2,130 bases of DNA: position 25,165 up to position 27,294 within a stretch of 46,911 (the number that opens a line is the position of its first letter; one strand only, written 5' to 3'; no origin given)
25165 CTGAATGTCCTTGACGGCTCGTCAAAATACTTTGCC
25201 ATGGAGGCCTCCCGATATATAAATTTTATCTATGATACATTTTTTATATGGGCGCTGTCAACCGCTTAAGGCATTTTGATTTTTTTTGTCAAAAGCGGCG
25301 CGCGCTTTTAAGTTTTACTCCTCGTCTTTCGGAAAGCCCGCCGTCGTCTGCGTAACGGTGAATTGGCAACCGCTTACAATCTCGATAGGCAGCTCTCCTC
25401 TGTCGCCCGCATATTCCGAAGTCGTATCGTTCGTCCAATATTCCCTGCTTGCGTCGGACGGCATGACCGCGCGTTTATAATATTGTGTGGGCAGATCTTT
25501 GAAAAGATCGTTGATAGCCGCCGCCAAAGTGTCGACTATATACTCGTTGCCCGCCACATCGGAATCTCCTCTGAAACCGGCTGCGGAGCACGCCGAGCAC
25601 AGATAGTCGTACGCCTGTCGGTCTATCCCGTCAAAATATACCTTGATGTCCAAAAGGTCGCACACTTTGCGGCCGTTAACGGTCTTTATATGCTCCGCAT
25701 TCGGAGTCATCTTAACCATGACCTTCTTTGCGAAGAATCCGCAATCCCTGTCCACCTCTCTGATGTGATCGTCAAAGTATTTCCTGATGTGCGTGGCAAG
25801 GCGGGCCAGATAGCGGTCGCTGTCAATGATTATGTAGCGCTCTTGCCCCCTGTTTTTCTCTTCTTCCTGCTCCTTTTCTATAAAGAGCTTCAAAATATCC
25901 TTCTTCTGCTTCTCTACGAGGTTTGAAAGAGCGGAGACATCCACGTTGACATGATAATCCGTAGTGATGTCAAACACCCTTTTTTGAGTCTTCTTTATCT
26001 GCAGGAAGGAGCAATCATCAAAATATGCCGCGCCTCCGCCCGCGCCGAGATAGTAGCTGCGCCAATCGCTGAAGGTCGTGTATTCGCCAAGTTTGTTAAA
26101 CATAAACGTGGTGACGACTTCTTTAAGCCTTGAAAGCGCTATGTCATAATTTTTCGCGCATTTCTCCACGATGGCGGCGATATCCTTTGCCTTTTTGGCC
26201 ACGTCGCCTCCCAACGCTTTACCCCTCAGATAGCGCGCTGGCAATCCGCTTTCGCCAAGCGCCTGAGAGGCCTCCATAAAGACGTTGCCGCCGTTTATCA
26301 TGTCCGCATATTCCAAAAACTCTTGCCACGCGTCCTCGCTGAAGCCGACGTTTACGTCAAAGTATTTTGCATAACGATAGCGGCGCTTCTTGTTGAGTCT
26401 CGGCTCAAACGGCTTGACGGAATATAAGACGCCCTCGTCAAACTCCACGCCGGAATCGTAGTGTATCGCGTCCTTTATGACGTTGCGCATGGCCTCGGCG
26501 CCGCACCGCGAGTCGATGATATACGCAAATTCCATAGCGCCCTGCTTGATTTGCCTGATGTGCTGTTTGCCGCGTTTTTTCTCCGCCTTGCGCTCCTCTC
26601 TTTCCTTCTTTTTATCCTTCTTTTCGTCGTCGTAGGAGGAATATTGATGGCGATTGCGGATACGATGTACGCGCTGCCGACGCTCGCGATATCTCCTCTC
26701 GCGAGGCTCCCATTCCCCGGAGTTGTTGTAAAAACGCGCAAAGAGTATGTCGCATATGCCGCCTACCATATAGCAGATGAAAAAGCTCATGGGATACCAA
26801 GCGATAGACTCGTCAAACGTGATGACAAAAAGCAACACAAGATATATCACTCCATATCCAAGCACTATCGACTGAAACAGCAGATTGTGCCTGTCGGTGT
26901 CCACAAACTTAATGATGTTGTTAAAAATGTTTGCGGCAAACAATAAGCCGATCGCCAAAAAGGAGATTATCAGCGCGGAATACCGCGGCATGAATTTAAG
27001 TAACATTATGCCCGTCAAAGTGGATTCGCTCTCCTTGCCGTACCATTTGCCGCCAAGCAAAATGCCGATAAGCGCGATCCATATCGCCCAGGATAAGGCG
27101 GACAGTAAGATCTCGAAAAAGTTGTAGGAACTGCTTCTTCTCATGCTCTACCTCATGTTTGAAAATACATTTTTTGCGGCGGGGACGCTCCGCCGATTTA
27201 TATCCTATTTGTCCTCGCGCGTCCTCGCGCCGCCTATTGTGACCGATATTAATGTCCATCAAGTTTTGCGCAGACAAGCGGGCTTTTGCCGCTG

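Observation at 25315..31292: Four co-directional uncharacterised genes between obg and guaB, with no recognisable enzyme: best candidate for an undescribed system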

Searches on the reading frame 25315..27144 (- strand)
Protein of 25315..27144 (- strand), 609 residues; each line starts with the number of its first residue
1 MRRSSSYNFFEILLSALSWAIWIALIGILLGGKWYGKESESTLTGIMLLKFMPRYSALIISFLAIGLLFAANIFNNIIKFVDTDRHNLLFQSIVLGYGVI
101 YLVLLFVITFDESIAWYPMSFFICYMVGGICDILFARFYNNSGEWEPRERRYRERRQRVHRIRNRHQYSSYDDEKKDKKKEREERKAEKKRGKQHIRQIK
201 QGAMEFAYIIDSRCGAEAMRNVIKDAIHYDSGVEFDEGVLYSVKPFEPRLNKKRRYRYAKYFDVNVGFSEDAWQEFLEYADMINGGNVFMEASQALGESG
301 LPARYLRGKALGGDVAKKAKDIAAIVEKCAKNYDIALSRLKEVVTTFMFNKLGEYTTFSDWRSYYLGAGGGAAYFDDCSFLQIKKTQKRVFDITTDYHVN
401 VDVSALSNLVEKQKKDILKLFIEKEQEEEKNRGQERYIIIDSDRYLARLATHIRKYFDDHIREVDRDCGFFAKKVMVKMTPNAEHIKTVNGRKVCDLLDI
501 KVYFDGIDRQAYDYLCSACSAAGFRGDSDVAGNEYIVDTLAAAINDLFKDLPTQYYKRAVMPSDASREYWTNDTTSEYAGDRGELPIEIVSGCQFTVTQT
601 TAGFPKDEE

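Call 3: search_protein_families(library=pfam, proteins=[window:25315-27144:-], max_evalue=1)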
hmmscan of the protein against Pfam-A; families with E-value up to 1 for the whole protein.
window:25315-27144:- (609 aa): 1 family
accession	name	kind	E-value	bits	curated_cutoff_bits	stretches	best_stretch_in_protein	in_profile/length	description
PF20990.2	DUF2207_C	-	0.14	12.3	33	1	89-155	137-202/247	Predicted membrane protein (DUF2207) C-terminal domain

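Call 4: search_protein_families(library=ncbifam, proteins=[window:25315-27144:-], max_evalue=1)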
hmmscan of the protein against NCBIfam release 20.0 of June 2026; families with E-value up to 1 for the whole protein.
window:25315-27144:- (609 aa): 1 family
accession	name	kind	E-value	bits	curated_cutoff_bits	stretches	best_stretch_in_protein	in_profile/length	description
NF002766.0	PRK02833.1-4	equivalog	0.97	9.6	247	0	57-131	23-98/137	phosphate-starvation-inducible protein PsiE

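Call 5: search_protein_families(library=padloc, proteins=[window:25315-27144:-], max_evalue=1)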
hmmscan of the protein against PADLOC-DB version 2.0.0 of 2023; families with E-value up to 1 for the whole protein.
window:25315-27144:- (609 aa): 0 families

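Call 6: search_protein_families(library=phrogs, proteins=[window:25315-27144:-], max_evalue=1)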
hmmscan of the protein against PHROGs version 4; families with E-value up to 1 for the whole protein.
window:25315-27144:- (609 aa): 2 families
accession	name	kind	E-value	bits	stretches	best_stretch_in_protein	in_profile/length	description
phrog_24226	-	unknown function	0.0047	17.6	1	173-241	64-129/222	-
phrog_33583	-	unknown function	0.37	12.1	0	387-421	50-84/113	-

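Call 12: find_homologous_proteins(query=window:25315-27144:-, max_evalue=0.001)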
Query window:25315-27144:- (609 aa): 2 proteins with E <= 0.001 among 8000 candidates.
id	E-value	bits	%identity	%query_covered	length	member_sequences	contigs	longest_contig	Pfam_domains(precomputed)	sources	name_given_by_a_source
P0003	0.0e+0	1398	100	100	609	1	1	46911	-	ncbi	-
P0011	1.2e-160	554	47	100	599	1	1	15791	-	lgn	-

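Call 13: find_encoding_contigs(protein=P0011, flank=10000)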
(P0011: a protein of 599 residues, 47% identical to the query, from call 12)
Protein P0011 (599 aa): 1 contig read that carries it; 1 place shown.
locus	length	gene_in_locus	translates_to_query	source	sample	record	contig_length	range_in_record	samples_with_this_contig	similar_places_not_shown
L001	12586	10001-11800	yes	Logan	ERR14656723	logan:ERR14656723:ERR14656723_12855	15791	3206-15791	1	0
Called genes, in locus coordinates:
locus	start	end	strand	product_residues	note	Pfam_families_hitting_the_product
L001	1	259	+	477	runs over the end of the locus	PF01266:DAO, PF13738:Pyr_redox_3 (faint), PF04324:Fer2_BFD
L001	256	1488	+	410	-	PF00070:Pyr_redox (faint), PF00890:FAD_binding_2 (weak), PF01134:GIDA (faint), PF03486:HI0933_like (weak), PF07992:Pyr_redox_2, PF12831:FAD_oxidored, PF13450:NAD_binding_8 (weak), PF13738:Pyr_redox_3 (weak), +3 more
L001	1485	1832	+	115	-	PF07892:DUF1667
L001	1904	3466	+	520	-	PF03772:Competence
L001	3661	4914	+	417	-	-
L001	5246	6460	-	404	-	PF00155:Aminotran_1_2, PF01041:DegT_DnrJ_EryC1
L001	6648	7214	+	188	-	PF18306:LDcluster4, PF03641:Lysine_decarbox (weak)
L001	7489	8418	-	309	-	PF00722:Glyco_hydro_16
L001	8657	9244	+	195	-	-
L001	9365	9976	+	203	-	-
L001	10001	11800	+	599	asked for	-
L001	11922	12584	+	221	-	?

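Call 32: search_solved_structures(query=window:25315-27144:-, max_evalue=10)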
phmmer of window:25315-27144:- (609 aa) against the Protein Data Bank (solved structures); distinct sequences matched with E-value up to 10: 1.
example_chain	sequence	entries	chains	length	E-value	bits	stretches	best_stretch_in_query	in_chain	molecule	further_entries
6ysl_A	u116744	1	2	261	7.9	7.7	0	173-233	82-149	Motility protein B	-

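Call 49: search_protein_representatives(alignment_id=A2)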
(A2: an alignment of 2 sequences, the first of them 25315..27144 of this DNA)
Query: 2 sequences, 618 profile positions. Proteins with E-value up to 0.001 (for the whole library): 5; up to 1e-10: 5; up to 1e-30: 5. The best 5 are listed.
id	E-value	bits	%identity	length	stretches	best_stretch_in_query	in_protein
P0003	0.0e+00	1252.9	-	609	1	1-615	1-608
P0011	0.0e+00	1221.3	-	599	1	1-618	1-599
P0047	8.9e-77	275.2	-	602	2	5-156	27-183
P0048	4.2e-66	240.0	-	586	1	5-613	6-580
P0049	1.9e-47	178.4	-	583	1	6-604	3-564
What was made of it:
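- Only 5 clusters appear in an exhaustive HMMER search of 1.84 billion representatives (call 49). The family is extremely narrow, 5 clusters in 1.84 billion, whereas defence systems usually spread widely by horizontal transfer (call 49).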

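Call 50: find_encoding_contigs(protein=P0049, flank=10000, max_places=3)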
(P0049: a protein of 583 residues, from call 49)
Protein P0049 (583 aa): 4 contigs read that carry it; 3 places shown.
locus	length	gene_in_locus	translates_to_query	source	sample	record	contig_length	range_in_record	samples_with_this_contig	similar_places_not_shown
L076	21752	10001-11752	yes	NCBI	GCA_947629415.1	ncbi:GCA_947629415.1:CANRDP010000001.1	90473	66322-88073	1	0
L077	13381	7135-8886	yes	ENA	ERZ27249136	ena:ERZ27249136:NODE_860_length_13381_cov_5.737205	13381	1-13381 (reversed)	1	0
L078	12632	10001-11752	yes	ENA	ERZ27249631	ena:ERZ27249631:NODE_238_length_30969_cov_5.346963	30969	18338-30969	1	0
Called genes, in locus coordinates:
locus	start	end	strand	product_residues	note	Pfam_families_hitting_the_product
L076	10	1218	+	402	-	PF00528:BPD_transp_1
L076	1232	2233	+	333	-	PF12911:OppC_N, PF00528:BPD_transp_1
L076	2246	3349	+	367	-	PF00005:ABC_tran, PF13304:AAA_21 (faint), PF08352:oligo_HPY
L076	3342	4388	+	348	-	PF00005:ABC_tran, PF02463:SMC_N (weak), PF08352:oligo_HPY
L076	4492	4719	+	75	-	PF04023:FeoA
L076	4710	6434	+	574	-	PF00350:Dynamin_N (faint), PF01926:MMR_HSR1, PF02421:FeoB_N, PF03193:RsgA_GTPase (faint), PF07670:Gate, PF07664:FeoB_C (weak), PF07670:Gate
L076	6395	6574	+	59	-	-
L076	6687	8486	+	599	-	-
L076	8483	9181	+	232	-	PF03167:UDG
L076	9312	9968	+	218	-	-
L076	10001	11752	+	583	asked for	-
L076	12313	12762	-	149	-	PF09671:Spore_GerQ (weak)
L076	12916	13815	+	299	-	-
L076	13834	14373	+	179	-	PF04167:DUF402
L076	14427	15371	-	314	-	PF03486:HI0933_like (faint), PF07992:Pyr_redox_2, PF13450:NAD_binding_8 (faint), PF13738:Pyr_redox_3, PF00070:Pyr_redox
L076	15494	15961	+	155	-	PF02367:TsaE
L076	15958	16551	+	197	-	PF00814:TsaD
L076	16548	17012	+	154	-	PF13420:Acetyltransf_4 (weak), PF13527:Acetyltransf_9 (faint), PF00583:Acetyltransf_1, PF13673:Acetyltransf_10, PF13508:Acetyltransf_7, PF08445:FR47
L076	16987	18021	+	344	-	PF02543:Carbam_trans_N (faint), PF00814:TsaD, PF22521:HypF_C_2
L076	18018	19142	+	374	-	PF01702:TGT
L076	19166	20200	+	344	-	PF02547:Queuosine_synth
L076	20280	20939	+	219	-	PF02677:QueH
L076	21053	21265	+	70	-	PF04023:FeoA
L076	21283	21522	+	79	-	PF04023:FeoA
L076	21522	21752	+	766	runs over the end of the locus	PF01926:MMR_HSR1, PF02421:FeoB_N, PF09439:SRPRB (weak), PF17910:FeoB_Cyto (weak), PF07670:Gate, PF07664:FeoB_C, PF07670:Gate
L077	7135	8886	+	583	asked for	-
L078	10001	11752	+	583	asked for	-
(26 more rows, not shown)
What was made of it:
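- GerQ lies next to D in L076 (call 50).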

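Call 51: find_encoding_contigs(protein=P0048, flank=10000, max_places=3)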
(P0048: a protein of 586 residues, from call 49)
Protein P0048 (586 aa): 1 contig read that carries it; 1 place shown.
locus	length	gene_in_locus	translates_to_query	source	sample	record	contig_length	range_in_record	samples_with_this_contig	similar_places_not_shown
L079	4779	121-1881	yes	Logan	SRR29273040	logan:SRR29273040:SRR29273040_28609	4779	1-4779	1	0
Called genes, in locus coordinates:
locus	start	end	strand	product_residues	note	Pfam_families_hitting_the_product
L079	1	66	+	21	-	?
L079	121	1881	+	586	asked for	-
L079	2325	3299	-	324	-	PF00722:Glyco_hydro_16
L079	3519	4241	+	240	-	-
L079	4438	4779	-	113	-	?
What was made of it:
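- The pair sits in at least three different neighbourhoods (calls 13, 50, 51). The pair stays adjacent and in the same order while everything around it changes, across three neighbourhoods (calls 13, 50, 51).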

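Call 52: find_encoding_contigs(protein=P0047, flank=10000, max_places=3)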
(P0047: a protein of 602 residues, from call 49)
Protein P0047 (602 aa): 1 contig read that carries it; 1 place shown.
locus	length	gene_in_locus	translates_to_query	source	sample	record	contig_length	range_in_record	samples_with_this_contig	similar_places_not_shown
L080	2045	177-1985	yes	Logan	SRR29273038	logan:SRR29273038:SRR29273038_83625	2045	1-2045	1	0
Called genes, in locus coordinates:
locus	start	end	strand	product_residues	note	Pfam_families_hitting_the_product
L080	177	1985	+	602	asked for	-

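Call 66: predict_structure(alignment_id=A3)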
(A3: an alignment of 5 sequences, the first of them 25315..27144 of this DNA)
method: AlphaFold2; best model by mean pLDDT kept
length: 609 residues; sequences in the alignment: 5
mean_pLDDT: 65.9   pTM: 0.48
mean pLDDT of the five models: 65.9, 65.6, 65.5, 62.0, 61.3
residues with pLDDT >= 90: 78; 70-90: 210; 50-70: 168; < 50: 153
segments of 3 or more residues with pLDDT < 50: 1-7, 80-86, 88-90, 112-114, 134-178, 184-209, 357-393, 574-582, 607-609
pLDDT, mean of each block of 10 residues (from residue 1): 41 55 62 56 60 55 57 53 46 54 53 50 53 48 36 39 33 46 47 37 37 66 90 89 67 53 85 93 86 83 74 74 89 92 87 53 36 36 37 62 93 89 86 80 88 83 65 82 88 88 78 76 69 82 83 78 77 52 73 84 55
secondary structure, 60 per line:
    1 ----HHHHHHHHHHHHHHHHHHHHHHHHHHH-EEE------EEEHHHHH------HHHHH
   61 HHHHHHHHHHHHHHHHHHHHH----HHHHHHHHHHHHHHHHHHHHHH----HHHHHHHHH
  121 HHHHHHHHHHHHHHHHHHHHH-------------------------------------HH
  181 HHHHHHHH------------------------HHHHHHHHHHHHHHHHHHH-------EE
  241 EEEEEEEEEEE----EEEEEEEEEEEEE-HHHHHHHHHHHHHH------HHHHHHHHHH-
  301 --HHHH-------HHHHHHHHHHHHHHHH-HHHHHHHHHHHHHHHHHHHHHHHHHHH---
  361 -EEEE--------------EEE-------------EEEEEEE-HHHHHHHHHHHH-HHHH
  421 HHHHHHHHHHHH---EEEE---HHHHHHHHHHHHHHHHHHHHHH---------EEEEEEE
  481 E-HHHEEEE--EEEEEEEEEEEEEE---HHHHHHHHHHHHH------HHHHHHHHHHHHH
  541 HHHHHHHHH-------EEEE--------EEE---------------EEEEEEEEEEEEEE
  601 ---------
elements in order: H5-31 E33-35 E42-44 H45-49 H56-81 H86-107 H112-141 H179-188 H213-231 E239-251 E256-268 H270-283 H290-299 H303-306 H314-329 H331-357 E362-365 E380-382 E396-402 H404-415 H417-432 E436-439 H443-464 E474-481 E486-489 E492-505 H509-521 H528-549 E557-560 E569-571 E587-600
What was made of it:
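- The TM part of the D model has low confidence, with pLDDT about 55 (call 66).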

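Call 70: fold_search(model_id=the predicted structure, library=pdb)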
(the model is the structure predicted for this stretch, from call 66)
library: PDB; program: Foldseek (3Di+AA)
matches with E <= 10: 151; with E <= 0.001: 0
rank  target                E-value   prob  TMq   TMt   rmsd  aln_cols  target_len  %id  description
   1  6rjs_B                7.9e-02  0.12  0.09  0.13  26.7       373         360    7  Inter-dimeric interface controls function and stability of S-methionine adenosyltransferase from U. urealiticum (released 2019-09-25)
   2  6rjs_D                1.0e-01  0.10  0.09  0.13  27.3       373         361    7  Inter-dimeric interface controls function and stability of S-methionine adenosyltransferase from U. urealiticum (released 2019-09-25)
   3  6rk5_B                1.0e-01  0.10  0.09  0.13  26.5       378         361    8  Inter-dimeric interface controls function and stability of S-methionine adenosyltransferase from U. urealiticum (released 2019-09-25)
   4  6rjs_A                1.1e-01  0.09  0.09  0.13  27.1       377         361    8  Inter-dimeric interface controls function and stability of S-methionine adenosyltransferase from U. urealiticum (released 2019-09-25)
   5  6rk5_D                1.5e-01  0.11  0.10  0.15  26.5       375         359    8  Inter-dimeric interface controls function and stability of S-methionine adenosyltransferase from U. urealiticum (released 2019-09-25)
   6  6rk7_H                1.5e-01  0.10  0.10  0.14  25.6       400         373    9  Inter-dimeric interface controls function and stability of S-methionine adenosyltransferase from U. urealiticum (released 2019-09-25)
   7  6rk5_A                1.8e-01  0.10  0.10  0.14  26.5       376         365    8  Inter-dimeric interface controls function and stability of S-methionine adenosyltransferase from U. urealiticum (released 2019-09-25)
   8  6rkc_A                1.8e-01  0.08  0.09  0.13  26.5       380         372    9  Inter-dimeric interface controls function and stability of S-methionine adenosyltransferase from U. urealiticum (released 2019-09-25)
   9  6rjs_C                1.9e-01  0.10  0.10  0.15  26.4       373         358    8  Inter-dimeric interface controls function and stability of S-methionine adenosyltransferase from U. urealiticum (released 2019-09-25)
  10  6rka_D                1.9e-01  0.08  0.09  0.13  26.9       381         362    8  Inter-dimeric interface controls function and stability of S-methionine adenosyltransferase from U. urealiticum (released 2019-09-25)
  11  6rk7_A                2.3e-01  0.11  0.10  0.14  28.2       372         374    9  Inter-dimeric interface controls function and stability of S-methionine adenosyltransferase from U. urealiticum (released 2019-09-25)
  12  6rk5_C                2.4e-01  0.09  0.10  0.14  26.5       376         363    8  Inter-dimeric interface controls function and stability of S-methionine adenosyltransferase from U. urealiticum (released 2019-09-25)
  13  6rka_C                2.9e-01  0.07  0.09  0.13  26.6       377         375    8  Inter-dimeric interface controls function and stability of S-methionine adenosyltransferase from U. urealiticum (released 2019-09-25)
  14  1ukk_A                3.2e-01  0.38  0.10  0.31   7.5       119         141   13  Structure of Osmotically Inducible Protein C from Thermus thermophilus (released 2004-05-04)
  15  6rkc_C                3.2e-01  0.07  0.09  0.13  26.7       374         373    7  Inter-dimeric interface controls function and stability of S-methionine adenosyltransferase from U. urealiticum (released 2019-09-25)
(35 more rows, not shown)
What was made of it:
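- On Ring-building-motif, OsmC or MAT-like α/β folds, for D's soluble domains: OsmC and FliF matches have TM at most 0.33 and probability at most 0.38 (call 70).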

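Call 71: list_cluster_members(proteins=[L001:9365-9976:+, L009:3020-3661:+, L076:9312-9968:+, L010:2354-2995:+])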
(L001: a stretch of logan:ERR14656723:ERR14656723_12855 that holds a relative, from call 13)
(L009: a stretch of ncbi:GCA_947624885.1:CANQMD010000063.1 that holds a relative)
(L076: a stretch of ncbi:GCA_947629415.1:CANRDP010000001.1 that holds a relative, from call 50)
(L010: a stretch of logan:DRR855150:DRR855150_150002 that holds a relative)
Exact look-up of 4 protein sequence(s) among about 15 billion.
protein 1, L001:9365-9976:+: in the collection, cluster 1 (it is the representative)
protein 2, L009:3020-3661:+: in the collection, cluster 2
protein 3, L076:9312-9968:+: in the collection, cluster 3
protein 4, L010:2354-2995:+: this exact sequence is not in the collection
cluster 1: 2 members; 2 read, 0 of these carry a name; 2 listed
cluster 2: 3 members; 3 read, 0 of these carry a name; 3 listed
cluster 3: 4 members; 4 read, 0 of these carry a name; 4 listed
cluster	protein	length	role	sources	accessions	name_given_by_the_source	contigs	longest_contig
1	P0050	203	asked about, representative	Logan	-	-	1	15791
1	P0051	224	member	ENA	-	-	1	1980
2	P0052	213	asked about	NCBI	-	-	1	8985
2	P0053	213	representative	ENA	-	-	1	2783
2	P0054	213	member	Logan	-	-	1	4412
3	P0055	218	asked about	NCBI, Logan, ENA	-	-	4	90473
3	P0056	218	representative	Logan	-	-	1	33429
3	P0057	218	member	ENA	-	-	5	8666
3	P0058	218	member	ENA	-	-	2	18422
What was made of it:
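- Tried and rejected: I got round this with an exact cluster look-up (call 71).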
